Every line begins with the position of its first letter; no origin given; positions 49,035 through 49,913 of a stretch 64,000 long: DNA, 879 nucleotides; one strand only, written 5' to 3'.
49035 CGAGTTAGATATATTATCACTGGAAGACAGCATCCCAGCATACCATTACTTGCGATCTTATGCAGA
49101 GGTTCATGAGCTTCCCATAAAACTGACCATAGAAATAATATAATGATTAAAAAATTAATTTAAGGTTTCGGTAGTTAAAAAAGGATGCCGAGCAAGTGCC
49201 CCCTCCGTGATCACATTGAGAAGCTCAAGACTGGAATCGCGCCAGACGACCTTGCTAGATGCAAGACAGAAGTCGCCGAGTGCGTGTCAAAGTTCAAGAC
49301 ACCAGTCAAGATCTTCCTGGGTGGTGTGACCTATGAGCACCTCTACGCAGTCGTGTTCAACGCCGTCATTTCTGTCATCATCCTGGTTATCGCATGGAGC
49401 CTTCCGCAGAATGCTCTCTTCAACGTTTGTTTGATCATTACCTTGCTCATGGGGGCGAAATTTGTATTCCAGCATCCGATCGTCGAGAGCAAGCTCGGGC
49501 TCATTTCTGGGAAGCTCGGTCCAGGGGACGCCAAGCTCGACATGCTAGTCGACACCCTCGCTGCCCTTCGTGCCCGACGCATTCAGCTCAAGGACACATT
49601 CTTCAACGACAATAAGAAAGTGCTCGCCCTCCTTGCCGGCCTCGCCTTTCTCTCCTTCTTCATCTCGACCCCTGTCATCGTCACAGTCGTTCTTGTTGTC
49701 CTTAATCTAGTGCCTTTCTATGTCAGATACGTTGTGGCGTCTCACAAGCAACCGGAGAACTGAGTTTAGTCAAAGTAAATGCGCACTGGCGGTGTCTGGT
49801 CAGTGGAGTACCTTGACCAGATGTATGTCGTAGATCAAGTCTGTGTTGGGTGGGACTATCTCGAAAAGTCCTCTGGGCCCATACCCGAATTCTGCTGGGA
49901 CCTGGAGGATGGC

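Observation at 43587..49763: Possible nuclear-envelope / membrane-shaping gene neighbourhood: two FG-nucleoporin candidates followed by two reticulon-like hairpin proteins around a beta-propeller-like protein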

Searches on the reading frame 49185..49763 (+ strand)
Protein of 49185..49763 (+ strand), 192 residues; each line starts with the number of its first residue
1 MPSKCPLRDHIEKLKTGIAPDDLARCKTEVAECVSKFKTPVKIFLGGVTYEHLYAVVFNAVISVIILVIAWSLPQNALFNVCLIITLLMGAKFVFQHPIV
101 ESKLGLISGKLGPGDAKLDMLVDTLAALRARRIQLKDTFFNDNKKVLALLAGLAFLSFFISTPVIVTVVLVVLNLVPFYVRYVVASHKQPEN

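Call 3: search_protein_families(library=pfam, proteins=[window:49185-49763:+], max_evalue=1)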
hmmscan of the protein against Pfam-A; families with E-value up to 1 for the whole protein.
window:49185-49763:+ (192 aa): 0 families

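Call 14: find_homologous_proteins(query=window:49185-49763:+, max_evalue=0.1)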
Query window:49185-49763:+ (192 aa): 2 proteins with E <= 0.1 among 1119 candidates.
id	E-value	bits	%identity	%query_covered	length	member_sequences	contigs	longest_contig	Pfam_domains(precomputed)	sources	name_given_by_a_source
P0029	1.6e-118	411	99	100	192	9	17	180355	-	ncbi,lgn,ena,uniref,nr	ncbi:Hypothetical protein DHA2_7244 [Giardia duodenalis]|uniref:Uncharacterized protein n=1 Tax=Giar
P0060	7.1e-104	363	86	100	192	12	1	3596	-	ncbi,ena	-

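Call 23: find_homologous_proteins(query=A2, max_evalue=1)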
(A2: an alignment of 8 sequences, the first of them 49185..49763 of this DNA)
Query A2 (8 sequences) (192 aa, profile of the alignment): 11 proteins with E <= 1 among 8000 candidates.
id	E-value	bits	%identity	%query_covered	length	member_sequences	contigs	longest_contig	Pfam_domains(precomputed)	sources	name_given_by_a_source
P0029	3.9e-85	302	99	100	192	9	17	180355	-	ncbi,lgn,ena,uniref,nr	ncbi:Hypothetical protein DHA2_7244 [Giardia duodenalis]|uniref:Uncharacterized protein n=1 Tax=Giar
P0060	1.3e-83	297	86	100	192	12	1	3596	-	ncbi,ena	-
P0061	1.7e-80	287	25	93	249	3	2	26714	-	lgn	-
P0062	3.2e-80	286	21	93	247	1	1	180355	-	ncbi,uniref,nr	ncbi:Hypothetical protein DHA2_7242 [Giardia duodenalis]|uniref:Uncharacterized protein n=1 Tax=Giar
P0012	4.2e-78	280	23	88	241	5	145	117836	-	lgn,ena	-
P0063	6.4e-78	279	22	92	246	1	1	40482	-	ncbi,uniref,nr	ncbi:Hypothetical protein GLP15_416 [Giardia lamblia P15]|uniref:Uncharacterized protein n=1 Tax=Gia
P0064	9.1e-78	278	23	93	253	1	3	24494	-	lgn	-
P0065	1.6e-77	278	22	88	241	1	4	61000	-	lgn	-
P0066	1.5e-76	274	22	93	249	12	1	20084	-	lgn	-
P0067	1.5e-67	245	24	89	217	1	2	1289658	-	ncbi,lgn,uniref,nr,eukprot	ncbi:hypothetical protein GMRT_10548 [Giardia muris]|uniref:Uncharacterized protein n=1 Tax=Giardia 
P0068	2.2e-59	218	24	89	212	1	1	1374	-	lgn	-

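Call 36: search_protein_families(library=pfam, proteins=[P0068], max_evalue=10)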
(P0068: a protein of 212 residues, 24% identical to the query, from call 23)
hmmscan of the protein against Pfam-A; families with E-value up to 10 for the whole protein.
P0068 (212 aa): 1 family
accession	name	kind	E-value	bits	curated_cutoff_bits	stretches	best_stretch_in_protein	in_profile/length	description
PF17671.6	DUF5531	-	0.18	12.1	25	1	62-86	12-37/152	Family of unknown function (DUF5531)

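Call 38: search_protein_representatives(alignment_id=A3)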
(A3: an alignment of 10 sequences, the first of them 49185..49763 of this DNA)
Query: 10 sequences, 215 profile positions. Proteins with E-value up to 0.001 (for the whole library): 9; up to 1e-10: 6; up to 1e-30: 3. The best 9 are listed.
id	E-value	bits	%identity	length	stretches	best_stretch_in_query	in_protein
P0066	2.3e-107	373.7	-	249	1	1-215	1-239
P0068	1.0e-94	332.4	-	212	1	2-214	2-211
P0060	6.9e-72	257.7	-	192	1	1-187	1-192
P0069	5.8e-25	104.4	-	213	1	3-179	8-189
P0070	6.4e-11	58.5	-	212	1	7-183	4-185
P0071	8.7e-11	58.0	-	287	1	10-183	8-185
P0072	1.6e-09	53.9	-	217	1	17-177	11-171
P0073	1.4e-06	44.3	-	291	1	3-129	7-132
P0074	1.1e-04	38.1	-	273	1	3-183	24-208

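Call 40: list_cluster_members(proteins=[P0069, P0070, P0071, P0072, P0073, P0074, P0068, P0058, P0057])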
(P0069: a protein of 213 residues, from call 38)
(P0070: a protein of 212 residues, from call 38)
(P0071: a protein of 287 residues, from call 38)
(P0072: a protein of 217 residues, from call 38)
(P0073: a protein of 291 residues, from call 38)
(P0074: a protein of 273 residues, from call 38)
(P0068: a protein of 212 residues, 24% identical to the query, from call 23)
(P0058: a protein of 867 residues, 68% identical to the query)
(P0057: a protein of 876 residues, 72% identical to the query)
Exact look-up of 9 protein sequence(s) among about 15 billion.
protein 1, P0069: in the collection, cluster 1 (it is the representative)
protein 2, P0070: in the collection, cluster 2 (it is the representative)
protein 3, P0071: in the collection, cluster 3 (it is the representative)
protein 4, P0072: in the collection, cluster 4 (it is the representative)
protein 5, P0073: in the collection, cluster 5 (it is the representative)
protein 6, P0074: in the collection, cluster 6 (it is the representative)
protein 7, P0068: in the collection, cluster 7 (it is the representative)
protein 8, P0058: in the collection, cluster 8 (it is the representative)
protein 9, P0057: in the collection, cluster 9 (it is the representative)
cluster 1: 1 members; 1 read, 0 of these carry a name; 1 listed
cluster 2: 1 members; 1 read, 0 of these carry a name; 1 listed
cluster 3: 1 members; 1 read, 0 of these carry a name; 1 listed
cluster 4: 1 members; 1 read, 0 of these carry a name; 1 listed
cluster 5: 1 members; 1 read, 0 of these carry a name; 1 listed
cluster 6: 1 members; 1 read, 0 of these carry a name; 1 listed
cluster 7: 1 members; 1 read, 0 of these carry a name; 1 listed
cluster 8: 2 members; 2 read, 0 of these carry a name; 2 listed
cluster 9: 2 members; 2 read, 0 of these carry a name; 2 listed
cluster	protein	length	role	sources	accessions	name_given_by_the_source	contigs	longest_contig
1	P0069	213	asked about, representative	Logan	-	-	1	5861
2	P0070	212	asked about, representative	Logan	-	-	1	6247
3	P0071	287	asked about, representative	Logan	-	-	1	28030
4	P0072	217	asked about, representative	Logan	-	-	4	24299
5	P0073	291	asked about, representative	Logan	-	-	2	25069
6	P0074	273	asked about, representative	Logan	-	-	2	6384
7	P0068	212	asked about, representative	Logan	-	-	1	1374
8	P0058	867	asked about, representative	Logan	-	-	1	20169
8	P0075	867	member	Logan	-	-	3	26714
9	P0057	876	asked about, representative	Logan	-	-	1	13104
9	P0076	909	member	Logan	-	-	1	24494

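Call 41: find_encoding_contigs(protein=P0071, flank=10000, max_places=2)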
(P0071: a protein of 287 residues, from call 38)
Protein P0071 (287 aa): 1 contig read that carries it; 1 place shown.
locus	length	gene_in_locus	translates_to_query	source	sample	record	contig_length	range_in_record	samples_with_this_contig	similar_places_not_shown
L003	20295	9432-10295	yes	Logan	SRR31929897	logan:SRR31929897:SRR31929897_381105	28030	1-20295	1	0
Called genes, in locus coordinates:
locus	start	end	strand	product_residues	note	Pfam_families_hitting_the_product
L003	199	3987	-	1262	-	-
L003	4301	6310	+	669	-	-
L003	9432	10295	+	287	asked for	-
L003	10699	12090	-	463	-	PF02666:PS_Dcarbxylase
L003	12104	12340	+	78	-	-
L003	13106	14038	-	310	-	PF00069:Pkinase, PF07714:PK_Tyr_Ser-Thr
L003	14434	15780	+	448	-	PF02784:Orn_Arg_deC_N, PF00278:Orn_DAP_Arg_deC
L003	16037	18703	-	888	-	-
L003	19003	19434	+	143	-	PF12763:EH (faint), PF14658:EF-hand_9 (faint), PF14788:EF-hand_10 (faint), PF00036:EF-hand_1 (weak), PF13202:EF-hand_5 (weak), PF13405:EF-hand_6 (weak), PF13499:EF-hand_7, PF13499:EF-hand_7, +4 more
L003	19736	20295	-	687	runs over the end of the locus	PF07690:MFS_1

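Call 42: find_encoding_contigs(protein=P0072, flank=10000, max_places=2)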
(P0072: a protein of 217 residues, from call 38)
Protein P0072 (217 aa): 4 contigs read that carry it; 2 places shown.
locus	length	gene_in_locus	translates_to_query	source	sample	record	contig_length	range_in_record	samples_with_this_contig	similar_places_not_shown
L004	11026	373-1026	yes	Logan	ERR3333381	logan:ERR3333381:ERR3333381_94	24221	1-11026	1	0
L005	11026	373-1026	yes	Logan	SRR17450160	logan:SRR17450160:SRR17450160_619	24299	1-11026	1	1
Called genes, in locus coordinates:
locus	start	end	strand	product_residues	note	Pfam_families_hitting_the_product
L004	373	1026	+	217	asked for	-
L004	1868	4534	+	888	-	PF00069:Pkinase, PF07714:PK_Tyr_Ser-Thr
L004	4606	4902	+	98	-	-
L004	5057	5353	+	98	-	-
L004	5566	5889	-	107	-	PF03645:Tctex-1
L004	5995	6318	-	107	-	PF03645:Tctex-1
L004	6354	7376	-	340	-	PF03031:NIF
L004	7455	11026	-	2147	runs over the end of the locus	-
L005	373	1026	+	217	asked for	-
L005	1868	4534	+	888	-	PF00069:Pkinase, PF07714:PK_Tyr_Ser-Thr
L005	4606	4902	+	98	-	-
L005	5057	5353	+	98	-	-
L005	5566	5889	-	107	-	PF03645:Tctex-1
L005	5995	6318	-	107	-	PF03645:Tctex-1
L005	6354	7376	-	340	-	PF03031:NIF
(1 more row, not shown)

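Call 55: predict_structure(alignment_id=A6)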
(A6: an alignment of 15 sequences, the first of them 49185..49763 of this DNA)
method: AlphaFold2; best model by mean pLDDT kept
length: 192 residues; sequences in the alignment: 15
mean_pLDDT: 72.3   pTM: 0.53
mean pLDDT of the five models: 72.3, 72.2, 70.1, 68.7, 66.0
residues with pLDDT >= 90: 0; 70-90: 136; 50-70: 47; < 50: 9
segments of 3 or more residues with pLDDT < 50: 1-4, 188-192
pLDDT, mean of each block of 10 residues (from residue 1): 54 67 80 77 74 77 82 74 77 76 69 67 77 68 77 75 78 74 56 42
secondary structure, 60 per line:
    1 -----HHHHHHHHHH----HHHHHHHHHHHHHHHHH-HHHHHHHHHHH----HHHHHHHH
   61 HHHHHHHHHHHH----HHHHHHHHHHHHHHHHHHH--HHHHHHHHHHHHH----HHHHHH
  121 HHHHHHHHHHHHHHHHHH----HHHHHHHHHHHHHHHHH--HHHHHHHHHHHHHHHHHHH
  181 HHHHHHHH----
elements in order: H6-15 H20-36 H38-48 H53-72 H77-95 H98-110 H115-138 H143-159 H162-188

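Call 59: search_solved_structures(query=A6, max_evalue=10, show_alignments=2)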
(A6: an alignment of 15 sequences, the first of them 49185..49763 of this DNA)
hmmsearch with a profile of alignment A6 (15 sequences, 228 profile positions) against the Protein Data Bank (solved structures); distinct sequences matched with E-value up to 10: 6.
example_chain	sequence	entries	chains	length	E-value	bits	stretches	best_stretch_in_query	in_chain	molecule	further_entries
9ugl_A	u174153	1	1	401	0.72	12.5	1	151-208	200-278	5-hydroxytryptamine receptor 2C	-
8dpf_A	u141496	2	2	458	0.75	12.5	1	151-208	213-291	5-hydroxytryptamine receptor 2C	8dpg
8dpi_A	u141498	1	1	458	0.85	12.3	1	151-208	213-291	5-hydroxytryptamine receptor 2C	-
8dph_A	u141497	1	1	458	0.86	12.3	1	151-208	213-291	5-hydroxytryptamine receptor 2C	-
8wst_R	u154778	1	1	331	1.1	11.9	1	137-176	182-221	Melanin-concentrating hormone receptor 2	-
7aor_aa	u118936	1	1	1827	2.5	10.7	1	152-202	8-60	mS48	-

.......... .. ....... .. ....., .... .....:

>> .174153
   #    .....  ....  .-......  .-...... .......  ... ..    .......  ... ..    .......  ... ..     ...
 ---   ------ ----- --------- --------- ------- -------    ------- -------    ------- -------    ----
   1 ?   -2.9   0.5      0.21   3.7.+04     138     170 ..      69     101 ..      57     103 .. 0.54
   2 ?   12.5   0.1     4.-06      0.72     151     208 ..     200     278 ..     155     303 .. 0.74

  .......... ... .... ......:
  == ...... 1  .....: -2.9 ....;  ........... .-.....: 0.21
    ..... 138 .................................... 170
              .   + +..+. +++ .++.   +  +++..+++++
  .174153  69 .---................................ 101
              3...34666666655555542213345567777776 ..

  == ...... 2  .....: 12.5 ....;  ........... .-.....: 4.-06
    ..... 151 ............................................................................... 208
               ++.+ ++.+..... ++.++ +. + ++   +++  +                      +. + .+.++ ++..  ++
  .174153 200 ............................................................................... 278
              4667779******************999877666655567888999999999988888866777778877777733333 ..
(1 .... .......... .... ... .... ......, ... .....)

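Call 60: search_protein_families(library=pfam, alignment_id=A6, max_evalue=10)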
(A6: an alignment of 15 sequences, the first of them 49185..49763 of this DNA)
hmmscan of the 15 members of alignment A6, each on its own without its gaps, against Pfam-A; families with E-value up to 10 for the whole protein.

A. member 1, window:49185-49763:+ (192 aa): 1 family
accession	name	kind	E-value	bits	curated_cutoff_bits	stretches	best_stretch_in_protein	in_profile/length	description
PF14770.11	TMEM18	-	3.6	8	26.9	1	154-185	76-107/118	Transmembrane protein 18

B. families by the number of members that match (of 15 scanned): 24 families
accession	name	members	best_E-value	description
PF07264.17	EI24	4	0.00025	Sulfate transporter CysZ/Etoposide-induced protein 2.4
PF20990.2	DUF2207_C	3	0.01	Predicted membrane protein (DUF2207) C-terminal domain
PF16015.10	Promethin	1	7.8e-05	Promethin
PF07332.16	Phage_holin_3_6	1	0.0055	Putative Actinobacterial Holin-X, holin superfamily III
PF04932.20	Wzy_C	1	0.015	O-Antigen ligase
PF24846.1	PolC_DP2_cat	1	0.022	DNA polymerase II large subunit DP2, catalytic domain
PF09997.14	DUF2238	1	0.029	Predicted membrane protein (DUF2238)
PF23685.1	YtiC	1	0.042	YtiC-like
PF06695.16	Sm_multidrug_ex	1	0.057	Putative small multi-drug export protein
PF03350.21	UPF0114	1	0.063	Uncharacterized protein family, UPF0114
PF10274.15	ParcG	1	0.11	Parkin co-regulated protein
PF24661.1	DUF7649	1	0.13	Domain of unknown function (DUF7649)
PF09090.17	MIF4G_like_2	1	0.17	MIF4G like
PF17671.6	DUF5531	1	0.18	Family of unknown function (DUF5531)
PF23636.1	DUF7144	1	0.71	Domain of unknown function (DUF7144)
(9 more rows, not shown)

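Call 61: search_protein_families(library=pfam, proteins=[P0069, P0070, P0071, P0072, P0073, P0074, P0061, P0064, P0066, P0063], max_evalue=1)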
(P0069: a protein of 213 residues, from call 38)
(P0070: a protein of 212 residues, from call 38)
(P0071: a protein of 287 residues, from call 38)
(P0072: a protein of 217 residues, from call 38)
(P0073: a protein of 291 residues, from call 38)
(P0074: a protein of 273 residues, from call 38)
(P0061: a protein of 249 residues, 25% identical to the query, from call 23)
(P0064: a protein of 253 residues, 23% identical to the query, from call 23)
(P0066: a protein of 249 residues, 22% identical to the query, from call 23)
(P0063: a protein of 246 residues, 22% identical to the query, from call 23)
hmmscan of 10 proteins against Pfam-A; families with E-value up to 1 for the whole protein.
P0069 (213 aa): 3 families
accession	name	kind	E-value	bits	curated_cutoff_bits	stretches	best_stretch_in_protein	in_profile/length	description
PF07332.16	Phage_holin_3_6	-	0.0055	17.2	28.4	1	21-96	12-84/116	Putative Actinobacterial Holin-X, holin superfamily III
PF06695.16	Sm_multidrug_ex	-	0.057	14.5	30.7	1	69-133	11-78/121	Putative small multi-drug export protein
PF24661.1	DUF7649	-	0.13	12.8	27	0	63-98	7-42/85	Domain of unknown function (DUF7649)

P0070 (212 aa): 1 family
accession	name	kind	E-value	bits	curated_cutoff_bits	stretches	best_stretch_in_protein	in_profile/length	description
PF09997.14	DUF2238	-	0.029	14.6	26.4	1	78-156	20-101/140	Predicted membrane protein (DUF2238)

P0071 (287 aa): 0 families

P0072 (217 aa): 2 families
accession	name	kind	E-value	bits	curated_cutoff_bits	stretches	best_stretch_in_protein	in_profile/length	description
PF10274.15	ParcG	-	0.11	13.1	22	1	14-48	104-138/183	Parkin co-regulated protein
PF23636.1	DUF7144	-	0.71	10.5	27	1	38-88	63-113/115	Domain of unknown function (DUF7144)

P0073 (291 aa): 1 family
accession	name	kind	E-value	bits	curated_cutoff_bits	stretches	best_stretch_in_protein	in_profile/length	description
PF09090.17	MIF4G_like_2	-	0.17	11.8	22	1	215-274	156-206/263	MIF4G like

P0074 (273 aa): 5 families
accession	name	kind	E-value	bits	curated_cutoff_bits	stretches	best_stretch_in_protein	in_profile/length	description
PF16015.10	Promethin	-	7.8e-05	22.9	27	1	37-113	6-80/106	Promethin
PF20990.2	DUF2207_C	-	0.01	16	33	1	34-118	100-188/247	Predicted membrane protein (DUF2207) C-terminal domain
PF04932.20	Wzy_C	-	0.015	15.6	31.7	1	164-217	16-69/149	O-Antigen ligase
PF24846.1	PolC_DP2_cat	-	0.022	14.1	24.3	1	22-68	231-277/299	DNA polymerase II large subunit DP2, catalytic domain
PF03350.21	UPF0114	-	0.063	14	23.1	1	185-220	4-39/117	Uncharacterized protein family, UPF0114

P0061 (249 aa): 0 families

P0064 (253 aa): 1 family
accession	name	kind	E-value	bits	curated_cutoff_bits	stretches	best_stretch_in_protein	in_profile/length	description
PF07264.17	EI24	-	0.036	14.6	32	1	77-187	13-97/199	Sulfate transporter CysZ/Etoposide-induced protein 2.4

P0066 (249 aa): 1 family
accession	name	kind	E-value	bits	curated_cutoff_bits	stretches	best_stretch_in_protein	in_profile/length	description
PF07264.17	EI24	-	0.0043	17.6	32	1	76-188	21-98/199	Sulfate transporter CysZ/Etoposide-induced protein 2.4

P0063 (246 aa): 1 family
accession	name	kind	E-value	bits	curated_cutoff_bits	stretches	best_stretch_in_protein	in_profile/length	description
PF07264.17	EI24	-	0.00025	21.7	32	1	143-187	56-98/199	Sulfate transporter CysZ/Etoposide-induced protein 2.4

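Call 62: fold_search(model_id=the predicted structure, library=pdb)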
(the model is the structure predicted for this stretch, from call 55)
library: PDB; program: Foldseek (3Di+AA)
matches with E <= 10: 13; with E <= 0.001: 0
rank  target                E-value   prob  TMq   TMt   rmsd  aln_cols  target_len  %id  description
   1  6iu3                  3.2e+00  0.04  0.17  0.16  23.2       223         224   16  Crystal structure of iron transporter VIT1 with zinc ions (released 2019-02-06)
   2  7sqc_1F               3.2e+00  0.02  0.12  0.11  26.8       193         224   13  Ciliary C1 central pair apparatus isolated from Chlamydomonas reinhardtii (released 2022-04-13)
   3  9div_B                4.1e+00  0.04  0.16  0.18  14.3       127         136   16  The crystal structure of de novo designed ChuA binding protein C8 (released 2025-05-21)
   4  6c1p_A                5.4e+00  0.03  0.16  0.14  17.2       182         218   14  HypoPP mutant (released 2018-05-16)
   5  4ke2_A                5.4e+00  0.03  0.16  0.15  37.6       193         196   12  Crystal structure of the hyperactive Type I antifreeze from winter flounder (released 2014-02-26)
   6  5f5p_A                6.0e+00  0.06  0.21  0.22  12.4       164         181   17  Molecular Basis for Shroom2 Recognition by Rock1 (released 2016-10-19)
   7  6ch2_E                6.0e+00  0.05  0.21  0.24  13.5       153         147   12  Crystal structure of the cytoplasmic domain of FlhA and FliT-FliD complex (released 2018-05-16)
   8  9i2q_A                6.0e+00  0.03  0.18  0.08  23.0       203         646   12  Wzc-K540M-3YE MgADP C1 (released 2025-04-30)
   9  6ixv_A                6.0e+00  0.02  0.15  0.14  25.5       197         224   14  Crystal structure of SH3BP5-Rab11a (released 2019-03-20)
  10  9div_A                6.3e+00  0.03  0.16  0.19  14.4       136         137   16  The crystal structure of de novo designed ChuA binding protein C8 (released 2025-05-21)
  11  6ch2_D                8.3e+00  0.04  0.22  0.26  13.1       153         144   13  Crystal structure of the cytoplasmic domain of FlhA and FliT-FliD complex (released 2018-05-16)
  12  5j0l_E                8.7e+00  0.01  0.10  0.17  18.2       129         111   16  De novo design of protein homo-oligomers with modular hydrogen bond network-mediated specificity (released 2016-07-06)
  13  6c1k_A                9.2e+00  0.02  0.16  0.14  14.2       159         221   13  HypoPP mutant with ligand1 (released 2018-05-16)

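Call 76: find_encoding_contigs(protein=P0073, flank=10000, max_places=2)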
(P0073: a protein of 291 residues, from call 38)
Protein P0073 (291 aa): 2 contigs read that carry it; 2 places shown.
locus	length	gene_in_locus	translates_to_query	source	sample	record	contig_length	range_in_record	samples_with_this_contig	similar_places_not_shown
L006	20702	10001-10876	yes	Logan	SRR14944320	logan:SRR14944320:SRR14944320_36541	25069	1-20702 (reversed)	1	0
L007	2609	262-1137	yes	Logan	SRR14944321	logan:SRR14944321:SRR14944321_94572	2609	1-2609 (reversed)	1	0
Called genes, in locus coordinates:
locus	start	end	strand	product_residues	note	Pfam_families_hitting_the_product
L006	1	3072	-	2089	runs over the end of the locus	PF00008:EGF (weak)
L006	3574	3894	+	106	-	PF00254:FKBP_C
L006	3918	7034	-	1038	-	-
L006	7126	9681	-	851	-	-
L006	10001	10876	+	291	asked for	-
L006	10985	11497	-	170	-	PF04178:Got1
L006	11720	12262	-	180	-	-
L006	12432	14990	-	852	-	-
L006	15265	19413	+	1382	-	-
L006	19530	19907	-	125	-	-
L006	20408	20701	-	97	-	?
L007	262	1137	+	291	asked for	-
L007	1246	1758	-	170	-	PF04178:Got1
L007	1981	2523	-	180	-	-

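Call 77: find_encoding_contigs(protein=P0070, flank=10000, max_places=2)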
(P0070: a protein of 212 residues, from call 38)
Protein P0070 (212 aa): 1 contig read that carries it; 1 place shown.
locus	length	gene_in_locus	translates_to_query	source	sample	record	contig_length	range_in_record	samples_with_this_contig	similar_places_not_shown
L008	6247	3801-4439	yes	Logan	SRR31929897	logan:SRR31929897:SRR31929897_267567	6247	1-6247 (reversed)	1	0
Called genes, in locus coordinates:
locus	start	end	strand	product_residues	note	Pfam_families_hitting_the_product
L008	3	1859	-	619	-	?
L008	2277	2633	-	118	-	PF05669:Med31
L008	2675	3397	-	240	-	PF01182:Glucosamine_iso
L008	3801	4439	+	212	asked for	-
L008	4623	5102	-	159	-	PF04178:Got1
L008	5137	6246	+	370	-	?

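Call 78: find_encoding_contigs(protein=P0074, flank=10000, max_places=2)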
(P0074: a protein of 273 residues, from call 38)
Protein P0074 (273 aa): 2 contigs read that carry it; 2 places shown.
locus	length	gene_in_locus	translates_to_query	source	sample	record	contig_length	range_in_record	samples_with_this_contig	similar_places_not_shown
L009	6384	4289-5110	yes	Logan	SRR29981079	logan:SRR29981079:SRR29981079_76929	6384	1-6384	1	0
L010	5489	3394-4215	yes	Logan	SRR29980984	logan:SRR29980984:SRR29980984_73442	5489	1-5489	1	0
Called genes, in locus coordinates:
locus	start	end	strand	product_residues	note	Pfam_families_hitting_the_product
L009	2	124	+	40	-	?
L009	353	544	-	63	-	-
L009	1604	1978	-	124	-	-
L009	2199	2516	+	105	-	PF00023:Ank (faint), PF13606:Ank_3 (faint), PF13637:Ank_4 (faint), PF13857:Ank_5 (faint), PF12796:Ank_2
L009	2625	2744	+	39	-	-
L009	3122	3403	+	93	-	-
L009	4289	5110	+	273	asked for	-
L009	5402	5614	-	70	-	-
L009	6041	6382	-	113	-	?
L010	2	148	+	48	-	?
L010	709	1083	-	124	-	-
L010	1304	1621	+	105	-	PF00023:Ank (faint), PF13606:Ank_3 (faint), PF13637:Ank_4 (faint), PF13857:Ank_5 (faint), PF12796:Ank_2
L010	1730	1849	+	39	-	-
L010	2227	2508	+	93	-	-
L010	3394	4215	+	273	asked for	-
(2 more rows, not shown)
